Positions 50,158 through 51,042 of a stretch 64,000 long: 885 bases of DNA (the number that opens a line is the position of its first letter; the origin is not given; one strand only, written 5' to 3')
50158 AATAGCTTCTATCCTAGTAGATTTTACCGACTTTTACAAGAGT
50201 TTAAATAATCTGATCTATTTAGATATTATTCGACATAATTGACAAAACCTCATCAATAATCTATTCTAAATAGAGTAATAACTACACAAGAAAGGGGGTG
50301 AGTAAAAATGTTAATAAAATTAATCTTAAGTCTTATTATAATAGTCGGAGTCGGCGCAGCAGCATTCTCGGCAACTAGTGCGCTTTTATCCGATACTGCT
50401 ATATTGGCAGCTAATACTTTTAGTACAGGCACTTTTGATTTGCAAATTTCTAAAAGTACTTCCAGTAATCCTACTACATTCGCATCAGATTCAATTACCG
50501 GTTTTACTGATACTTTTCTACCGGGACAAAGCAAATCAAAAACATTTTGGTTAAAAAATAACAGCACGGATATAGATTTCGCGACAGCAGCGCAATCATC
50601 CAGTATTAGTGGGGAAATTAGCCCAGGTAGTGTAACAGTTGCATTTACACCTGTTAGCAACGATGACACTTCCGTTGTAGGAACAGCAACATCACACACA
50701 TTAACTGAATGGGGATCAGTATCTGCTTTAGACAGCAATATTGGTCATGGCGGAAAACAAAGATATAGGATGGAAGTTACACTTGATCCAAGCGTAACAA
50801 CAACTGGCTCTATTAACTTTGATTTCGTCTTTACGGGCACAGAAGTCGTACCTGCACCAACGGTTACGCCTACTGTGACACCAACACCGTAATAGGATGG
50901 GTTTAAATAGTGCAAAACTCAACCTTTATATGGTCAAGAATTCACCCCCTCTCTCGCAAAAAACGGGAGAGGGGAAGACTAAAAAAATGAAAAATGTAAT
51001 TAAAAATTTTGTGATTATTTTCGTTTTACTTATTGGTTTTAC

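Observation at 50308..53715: Surface locus B: TasA/camelysin-like protein, SipW-type signal peptidase, class-E-like sortase, LAXTG substrate and PA14 protein in one cluster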

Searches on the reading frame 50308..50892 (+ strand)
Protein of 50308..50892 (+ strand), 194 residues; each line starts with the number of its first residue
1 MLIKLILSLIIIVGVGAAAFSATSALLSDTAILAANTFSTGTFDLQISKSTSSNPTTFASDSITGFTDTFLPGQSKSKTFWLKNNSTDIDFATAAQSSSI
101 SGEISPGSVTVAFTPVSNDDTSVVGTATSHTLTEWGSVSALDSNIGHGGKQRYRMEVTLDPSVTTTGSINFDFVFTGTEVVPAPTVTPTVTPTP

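Call 5: search_protein_families(library=pfam, proteins=[window:50308-50892:+], max_evalue=0.1)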
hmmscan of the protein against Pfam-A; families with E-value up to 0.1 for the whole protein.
window:50308-50892:+ (194 aa): 0 families

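Call 6: search_protein_families(library=ncbifam, proteins=[window:50308-50892:+], max_evalue=0.1)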
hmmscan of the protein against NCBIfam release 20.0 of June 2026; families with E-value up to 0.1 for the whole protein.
window:50308-50892:+ (194 aa): 1 family
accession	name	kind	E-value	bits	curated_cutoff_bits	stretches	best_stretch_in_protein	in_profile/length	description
TIGR03094.1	sulfo_cyanin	equivalog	0.027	13.9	168.4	1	4-62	10-65/195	sulfocyanin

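Call 9: find_homologous_proteins(query=window:50308-50892:+, max_evalue=0.001)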
Query window:50308-50892:+ (194 aa): 24 proteins with E <= 0.001 among 1858 candidates.
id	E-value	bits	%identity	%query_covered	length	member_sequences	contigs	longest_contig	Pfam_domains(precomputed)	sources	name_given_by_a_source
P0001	2.0e-113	394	100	100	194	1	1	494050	-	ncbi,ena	-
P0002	1.3e-70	255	67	92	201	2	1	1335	-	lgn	-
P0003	1.7e-56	209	58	92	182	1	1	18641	-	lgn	-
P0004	2.8e-55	205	60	93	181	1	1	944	-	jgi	jgi:hypothetical protein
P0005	4.0e-53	198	58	85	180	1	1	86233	-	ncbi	-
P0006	1.1e-52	197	58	92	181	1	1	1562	-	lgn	-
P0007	4.4e-50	188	54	92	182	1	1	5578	-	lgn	-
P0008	4.9e-48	181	54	94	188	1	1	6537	-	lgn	-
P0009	1.6e-47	180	62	76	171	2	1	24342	-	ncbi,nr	ncbi:MAG TPA: hypothetical protein VEW42_04000 [Candidatus Eisenbacteria bacterium]|nr:hypothetical 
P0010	9.7e-47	177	54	94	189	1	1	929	-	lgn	-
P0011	4.8e-46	175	53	92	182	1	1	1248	-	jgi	jgi:hypothetical protein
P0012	2.3e-39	153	51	100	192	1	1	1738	-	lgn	-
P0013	1.2e-38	151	49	95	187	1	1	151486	-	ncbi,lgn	-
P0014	1.2e-36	144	52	87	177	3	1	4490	-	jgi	-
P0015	1.7e-36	144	49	95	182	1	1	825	-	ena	-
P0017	1.0e-35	141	47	94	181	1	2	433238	-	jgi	jgi:hypothetical protein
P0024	2.9e-5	42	46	41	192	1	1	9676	PF12389.14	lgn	-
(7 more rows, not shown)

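Call 11: find_encoding_contigs(protein=P0001, flank=10000, max_places=3)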
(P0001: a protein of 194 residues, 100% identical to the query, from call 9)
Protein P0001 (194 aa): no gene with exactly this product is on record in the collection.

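Call 12: search_protein_families(library=ncbifam, alignment_id=A1, max_evalue=1)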
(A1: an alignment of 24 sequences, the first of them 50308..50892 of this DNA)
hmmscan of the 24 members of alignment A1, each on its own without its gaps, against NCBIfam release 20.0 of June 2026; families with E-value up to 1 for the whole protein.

A. member 1, window:50308-50892:+ (194 aa): 1 family
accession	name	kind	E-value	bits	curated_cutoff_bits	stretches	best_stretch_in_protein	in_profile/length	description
TIGR03094.1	sulfo_cyanin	equivalog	0.027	13.9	168.4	1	4-62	10-65/195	sulfocyanin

B. families by the number of members that match (of 24 scanned): 8 families
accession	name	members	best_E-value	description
TIGR04088.1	cognate_SipW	2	7.5e-07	SipW-dependent-type signal peptide-containing protein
TIGR03094.1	sulfo_cyanin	2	0.027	sulfocyanin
NF046066.1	BioflmMtrxTasA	1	7.8e-05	biofilm matrix protein TasA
TIGR04089.1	exp_by_SipW_III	1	0.0037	alternate-type signal peptide domain-containing protein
NF008202.0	PRK10959.1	1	0.047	outer membrane protein OmpW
TIGR00880.1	2_A_01_02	1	0.11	multidrug resistance protein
NF041805.1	daptide_Mpa1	1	0.23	MpaA1 family daptide-type RiPP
NF041737.1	choice_anch_S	1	0.93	choice-of-anchor S family protein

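Call 13: search_protein_families(library=pfam, alignment_id=A1, max_evalue=1)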
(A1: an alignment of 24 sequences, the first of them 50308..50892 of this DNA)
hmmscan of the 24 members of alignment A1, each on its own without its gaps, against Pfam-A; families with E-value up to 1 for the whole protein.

A. member 1, window:50308-50892:+ (194 aa): 1 family
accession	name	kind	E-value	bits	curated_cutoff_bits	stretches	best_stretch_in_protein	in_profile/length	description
PF07787.17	TMEM43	-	0.12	12.1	23.3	1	94-137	111-154/250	Transmembrane protein 43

B. families by the number of members that match (of 24 scanned): 12 families
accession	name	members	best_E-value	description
PF12389.13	Peptidase_M73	11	1.1e-09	Camelysin metallo-endopeptidase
PF23197.1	IG_AIR9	2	0.05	AIR9 A9 domain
PF00553.25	CBM_2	2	0.37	Cellulose binding domain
PF03424.20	CBM_17_28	1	0.082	Carbohydrate binding domain (family 17/28)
PF07787.17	TMEM43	1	0.12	Transmembrane protein 43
PF19631.4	Trypco2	1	0.13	Trypsin-co-occurring domain 2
PF19492.4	DUF6027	1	0.14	Family of unknown function (DUF6027)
PF17564.7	DUF5470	1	0.16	Family of unknown function (DUF5470)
PF20788.2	YuA_Gp49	1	0.22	YuA phage, Gp49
PF03422.21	CBM_6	1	0.32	Carbohydrate binding module (family 6)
PF18261.6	Rpn9_C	1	0.36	Rpn9 C-terminal helix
PF16093.10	PAC4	1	0.5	Proteasome assembly chaperone 4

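Call 15: find_encoding_contigs(protein=P0005, flank=8000, max_places=2)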
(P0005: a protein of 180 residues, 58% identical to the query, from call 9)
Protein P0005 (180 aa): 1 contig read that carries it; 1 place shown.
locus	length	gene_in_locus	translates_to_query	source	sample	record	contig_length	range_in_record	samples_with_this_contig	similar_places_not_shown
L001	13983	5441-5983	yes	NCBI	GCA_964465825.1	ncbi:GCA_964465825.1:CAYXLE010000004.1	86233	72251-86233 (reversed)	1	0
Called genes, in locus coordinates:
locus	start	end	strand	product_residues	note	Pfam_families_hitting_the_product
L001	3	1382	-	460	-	?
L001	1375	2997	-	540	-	-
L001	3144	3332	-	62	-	-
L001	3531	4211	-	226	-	PF18904:DUF5660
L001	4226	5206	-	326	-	PF05697:Trigger_N, PF05698:Trigger_C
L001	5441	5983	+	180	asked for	-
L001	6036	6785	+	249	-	-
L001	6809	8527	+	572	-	PF14488:DUF4434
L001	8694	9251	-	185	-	-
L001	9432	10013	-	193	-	-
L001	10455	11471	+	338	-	-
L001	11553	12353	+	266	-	-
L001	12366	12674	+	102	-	-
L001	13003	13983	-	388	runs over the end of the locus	PF07690:MFS_1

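Call 16: find_encoding_contigs(protein=P0013, flank=8000, max_places=2)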
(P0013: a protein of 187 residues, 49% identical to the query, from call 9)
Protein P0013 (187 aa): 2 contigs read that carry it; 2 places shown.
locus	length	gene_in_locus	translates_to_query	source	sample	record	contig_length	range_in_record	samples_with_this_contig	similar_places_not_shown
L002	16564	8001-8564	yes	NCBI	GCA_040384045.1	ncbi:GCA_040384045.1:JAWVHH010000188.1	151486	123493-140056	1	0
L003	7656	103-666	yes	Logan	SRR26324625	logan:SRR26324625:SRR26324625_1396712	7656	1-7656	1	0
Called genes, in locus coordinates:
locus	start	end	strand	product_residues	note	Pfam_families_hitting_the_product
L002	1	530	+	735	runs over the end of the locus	-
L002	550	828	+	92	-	-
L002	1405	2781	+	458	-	PF00239:Resolvase, PF07508:Recombinase (weak)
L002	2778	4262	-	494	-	PF01609:DDE_Tnp_1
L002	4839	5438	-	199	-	PF00702:Hydrolase, PF13419:HAD_2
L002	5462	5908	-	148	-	-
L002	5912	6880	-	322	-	PF13354:Beta-lactamase2 (weak), PF00768:Peptidase_S11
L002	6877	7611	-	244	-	PF03009:GDPD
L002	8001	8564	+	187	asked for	-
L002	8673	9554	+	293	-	-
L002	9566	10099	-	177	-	PF04203:Sortase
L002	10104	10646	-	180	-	-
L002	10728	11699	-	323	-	-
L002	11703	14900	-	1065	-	-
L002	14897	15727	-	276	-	PF01522:Polysacc_deac_1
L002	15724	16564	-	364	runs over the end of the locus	PF04230:PS_pyruv_trans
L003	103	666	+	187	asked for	-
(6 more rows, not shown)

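Call 17: find_encoding_contigs(protein=P0017, flank=8000, max_places=2)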
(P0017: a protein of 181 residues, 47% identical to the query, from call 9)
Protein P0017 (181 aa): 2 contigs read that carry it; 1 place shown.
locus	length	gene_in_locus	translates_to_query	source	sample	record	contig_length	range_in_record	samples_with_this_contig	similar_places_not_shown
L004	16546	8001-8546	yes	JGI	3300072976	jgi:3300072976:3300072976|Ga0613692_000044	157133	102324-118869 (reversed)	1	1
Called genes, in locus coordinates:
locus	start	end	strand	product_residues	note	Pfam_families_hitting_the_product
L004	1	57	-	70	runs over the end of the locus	PF13560:HTH_31, PF12844:HTH_19, PF01381:HTH_3, PF13443:HTH_26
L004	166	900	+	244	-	-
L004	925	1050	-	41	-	-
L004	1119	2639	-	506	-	-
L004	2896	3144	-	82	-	-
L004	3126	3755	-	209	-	PF18734:HEPN_AbiU2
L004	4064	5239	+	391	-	-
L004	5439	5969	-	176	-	-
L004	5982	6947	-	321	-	PF00768:Peptidase_S11, PF13354:Beta-lactamase2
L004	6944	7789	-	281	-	PF03009:GDPD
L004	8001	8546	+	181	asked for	-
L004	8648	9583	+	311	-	-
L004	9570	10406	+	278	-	PF00353:HemolysinCabind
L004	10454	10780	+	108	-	-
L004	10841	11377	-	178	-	PF04203:Sortase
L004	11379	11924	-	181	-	-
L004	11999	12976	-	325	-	-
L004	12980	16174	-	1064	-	-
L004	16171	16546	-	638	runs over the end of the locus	PF04230:PS_pyruv_trans, PF01522:Polysacc_deac_1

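Call 20: predict_structure(alignment_id=A1)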
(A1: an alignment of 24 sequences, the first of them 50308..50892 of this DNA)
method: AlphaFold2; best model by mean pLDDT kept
length: 194 residues; sequences in the alignment: 24
mean_pLDDT: 87.2   pTM: 0.74
mean pLDDT of the five models: 87.2, 85.9, 85.6, 83.9, 80.7
residues with pLDDT >= 90: 115; 70-90: 62; 50-70: 17; < 50: 0
segments of 3 or more residues with pLDDT < 50: none
pLDDT, mean of each block of 10 residues (from residue 1): 78 66 57 78 89 92 89 93 94 94 94 96 96 95 92 96 89 92 79 82
secondary structure, 60 per line:
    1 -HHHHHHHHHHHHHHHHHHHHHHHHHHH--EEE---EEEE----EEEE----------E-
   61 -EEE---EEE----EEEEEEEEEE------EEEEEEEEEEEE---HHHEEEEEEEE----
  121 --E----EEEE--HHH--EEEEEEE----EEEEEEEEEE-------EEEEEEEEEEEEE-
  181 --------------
elements in order: H2-28 E31-33 E37-40 E45-48 E62-64 E68-70 E75-84 E91-102 E109-116 E128-131 E139-145 E150-159 E167-179

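Call 25: fold_search(model_id=the predicted structure, library=pdb)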
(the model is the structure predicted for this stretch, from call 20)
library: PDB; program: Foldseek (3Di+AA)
matches with E <= 10: 1172; with E <= 0.001: 3
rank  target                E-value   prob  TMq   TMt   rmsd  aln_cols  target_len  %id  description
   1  7ueg_A                6.2e-04  1.00  0.33  0.35  10.2       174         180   14  Cryo-EM of bundling pili from Pyrobaculum calidifontis (released 2022-06-29)
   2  6erj_B                6.9e-04  1.00  0.36  0.42   7.2       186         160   12  Self-complemented FimA subunit from Salmonella enterica (released 2019-01-30)
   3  6erj_A                6.9e-04  1.00  0.36  0.42   7.2       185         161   12  Self-complemented FimA subunit from Salmonella enterica (released 2019-01-30)
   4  6fvi                  4.0e-03  0.57  0.20  0.26  17.4       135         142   10  ASH / PapD-like domain of human CEP192 (PapD-like domain 7) (released 2019-03-20)
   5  3hrz_B                5.1e-03  0.14  0.14  0.12  21.3       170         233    8  Cobra Venom Factor (CVF) in complex with human factor B (released 2009-07-07)
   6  2m5g_MODEL_1_A        8.5e-03  0.94  0.36  0.41   6.9       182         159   12  Solution structure of FimA wt (released 2013-11-13)
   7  6r74                  8.5e-03  0.92  0.34  0.40   9.5       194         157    9  N-terminally reversed variant of FimA E. coli (released 2020-05-06)
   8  5cl2_B                1.0e-02  0.72  0.23  0.19  18.0       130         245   12  Crystal structure of Spo0M, sporulation control protein, from Bacillus subtilis. (released 2015-12-16)
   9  8k2f                  1.1e-02  0.63  0.29  0.14  15.7       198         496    7  Crystal structure of Group 1 oligosaccharide-releasing beta-N-acetylgalactosaminidase NgaCa from Cohnella abietis, apo 1 (released 2024-04-24)
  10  2a74_B                1.3e-02  0.15  0.15  0.16  19.4       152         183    8  Human Complement Component C3c (released 2005-09-27)
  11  6owo_M                1.5e-02  0.16  0.19  0.10  23.8       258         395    5  CRYO-EM STRUCTURE OF PHOSPHORYLATED AP-2 CORE BOUND TO NECAP (released 2019-09-11)
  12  1h6e_A                1.6e-02  0.20  0.20  0.18  20.9       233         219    6  MU2 ADAPTIN SUBUNIT (AP50) OF AP2 ADAPTOR (SECOND DOMAIN), COMPLEXED WITH CTLA-4 INTERNALIZATION PEPTIDE TTGVYVKMPPT (released 2001-11-28)
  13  5jtw_B                1.9e-02  0.47  0.22  0.08  15.8       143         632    7  Crystal structure of complement C4b re-refined using iMDFF (released 2016-08-10)
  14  6r7e                  2.0e-02  0.54  0.28  0.32   9.3       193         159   10  N-terminally reversed variant of FimA E. coli with alanine insertion at position 20 (released 2020-05-06)
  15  5aza_A                2.0e-02  0.18  0.19  0.06  18.6       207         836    9  Crystal structure of MBP-sAglB fusion protein with a 20-residue spacer in the connector helix (released 2016-01-13)
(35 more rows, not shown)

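Call 26: find_related_loci(query=A1, collection=genome_contigs, flank=10000)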
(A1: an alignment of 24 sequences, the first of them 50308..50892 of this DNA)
Query A1 (194 aa) in genome_contigs; peptide patterns used: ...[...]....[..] (x = any residue, [..] = any of these).
7 stretches matched a pattern; 2 encode a relative of the query (tblastn E <= 1e-3); 2 distinct loci.
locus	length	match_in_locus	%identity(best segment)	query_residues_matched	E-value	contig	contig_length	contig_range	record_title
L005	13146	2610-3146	58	1-179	2e-55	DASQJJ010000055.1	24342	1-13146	MAG TPA_asm: Candidatus Eisenbacteria bacterium isolate SMAG_U11883 k141_68495, whole genome shotgun sequence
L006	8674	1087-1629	45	1-182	3e-40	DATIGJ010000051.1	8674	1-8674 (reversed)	MAG TPA_asm: Patescibacteria group bacterium isolate SMAG_U16418 k141_1288724, whole genome shotgun sequence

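Call 47: search_solved_structures(query=A1, max_evalue=1)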
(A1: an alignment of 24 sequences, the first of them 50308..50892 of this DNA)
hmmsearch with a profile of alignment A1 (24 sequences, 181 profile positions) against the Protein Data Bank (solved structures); distinct sequences matched with E-value up to 1: 1.
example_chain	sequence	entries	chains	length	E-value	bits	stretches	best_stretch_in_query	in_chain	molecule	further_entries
1k42_A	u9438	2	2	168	0.14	15.3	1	41-143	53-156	Xylanase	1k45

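Call 60: search_protein_families(library=pfam, proteins=[L002:10728-11699:-, L002:8673-9554:+], max_evalue=0.01)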
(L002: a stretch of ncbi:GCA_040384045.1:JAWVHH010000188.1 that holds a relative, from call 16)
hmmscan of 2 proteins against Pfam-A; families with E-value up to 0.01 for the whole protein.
L002:10728-11699:- (323 aa): 0 families

L002:8673-9554:+ (293 aa): 2 families
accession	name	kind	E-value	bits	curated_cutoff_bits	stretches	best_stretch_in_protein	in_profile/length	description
PF10502.14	Peptidase_S26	-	0.0018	18.7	22.9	1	11-78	7-74/168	Signal peptidase, peptidase S26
PF06240.19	COXG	-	0.0055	16.9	22.2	1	202-247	47-92/140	Carbon monoxide dehydrogenase subunit G (CoxG)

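Call 69: search_protein_families(library=ncbifam, proteins=[L002:9566-10099:-, L004:10841-11377:-, L006:2192-2764:-], max_evalue=0.01)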
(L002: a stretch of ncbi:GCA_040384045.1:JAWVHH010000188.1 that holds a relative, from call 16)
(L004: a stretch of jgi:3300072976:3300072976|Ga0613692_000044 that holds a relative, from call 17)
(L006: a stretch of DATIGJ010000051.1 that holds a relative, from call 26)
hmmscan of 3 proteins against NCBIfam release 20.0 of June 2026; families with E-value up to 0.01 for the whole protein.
L002:9566-10099:- (177 aa): 7 families
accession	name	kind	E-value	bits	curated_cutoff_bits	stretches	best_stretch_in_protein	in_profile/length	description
NF033748.1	class_F_sortase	subfamily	6.1e-10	38.9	166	1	43-167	3-139/155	class F sortase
NF033745.1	class_C_sortase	subfamily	3.2e-09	36.9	160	1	39-170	82-214/220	class C sortase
TIGR03784.1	marine_sortase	equivalog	8.2e-09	35.3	158.25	1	81-164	77-159/174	class GN sortase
NF058671.1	sortase_SrtD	exception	2.8e-07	30.4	140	1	40-164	53-171/187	class D sortase, LPxTATN-specific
NF033746.1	class_D_sortase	subfamily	3.8e-07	30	165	1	53-164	12-117/135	class D sortase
TIGR01076.1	sortase_fam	subfamily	1.3e-06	28.2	39.35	1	54-170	3-121/136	sortase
NF033747.1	class_E_sortase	subfamily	9.7e-06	25.6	160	1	75-176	93-205/211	class E sortase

L004:10841-11377:- (178 aa): 7 families
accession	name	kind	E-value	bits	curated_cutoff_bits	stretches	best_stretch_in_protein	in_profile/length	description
NF033745.1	class_C_sortase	subfamily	7.5e-12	45.4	160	1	36-170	79-214/220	class C sortase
NF033748.1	class_F_sortase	subfamily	3.4e-10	39.7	166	1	48-167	8-139/155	class F sortase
TIGR01076.1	sortase_fam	subfamily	1.6e-09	37.6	39.35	1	54-170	3-121/136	sortase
TIGR03784.1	marine_sortase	equivalog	2e-08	34.1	158.25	1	80-161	76-156/174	class GN sortase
NF058671.1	sortase_SrtD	exception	3.9e-08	33.2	140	1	74-161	83-168/187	class D sortase, LPxTATN-specific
NF033746.1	class_D_sortase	subfamily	6.4e-08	32.5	165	1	55-161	14-114/135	class D sortase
NF033747.1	class_E_sortase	subfamily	1.3e-07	31.7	160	1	75-174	93-203/211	class E sortase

L006:2192-2764:- (190 aa): 7 families
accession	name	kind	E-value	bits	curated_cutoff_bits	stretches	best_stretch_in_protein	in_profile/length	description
TIGR03784.1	marine_sortase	equivalog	6.8e-10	38.8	158.25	1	81-164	77-159/174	class GN sortase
NF033748.1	class_F_sortase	subfamily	1e-08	35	166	1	49-168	9-140/155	class F sortase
NF033746.1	class_D_sortase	subfamily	1.9e-08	34.2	165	1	54-164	13-117/135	class D sortase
NF058671.1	sortase_SrtD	exception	5.6e-08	32.7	140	1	74-164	83-171/187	class D sortase, LPxTATN-specific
TIGR01076.1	sortase_fam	subfamily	1.8e-07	31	39.35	1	76-169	21-120/136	sortase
NF033747.1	class_E_sortase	subfamily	1e-06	28.7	160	1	2-180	2-209/211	class E sortase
NF033745.1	class_C_sortase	subfamily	4.3e-06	26.6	160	1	53-164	95-207/220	class C sortase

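Call 73: search_protein_families(library=ncbifam, proteins=[L002:9165-9551:+, L004:9140-9580:+, L001:6528-6782:+, L005:3693-4157:+], max_evalue=1)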
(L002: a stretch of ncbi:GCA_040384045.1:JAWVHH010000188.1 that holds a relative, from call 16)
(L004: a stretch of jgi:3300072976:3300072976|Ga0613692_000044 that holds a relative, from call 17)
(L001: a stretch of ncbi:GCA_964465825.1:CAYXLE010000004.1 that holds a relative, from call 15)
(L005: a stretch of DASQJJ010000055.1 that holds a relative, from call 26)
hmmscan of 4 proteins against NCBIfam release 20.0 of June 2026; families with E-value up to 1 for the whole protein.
L002:9165-9551:+ (129 aa): 0 families

L004:9140-9580:+ (147 aa): 0 families

L001:6528-6782:+ (85 aa): 0 families

L005:3693-4157:+ (155 aa): 0 families
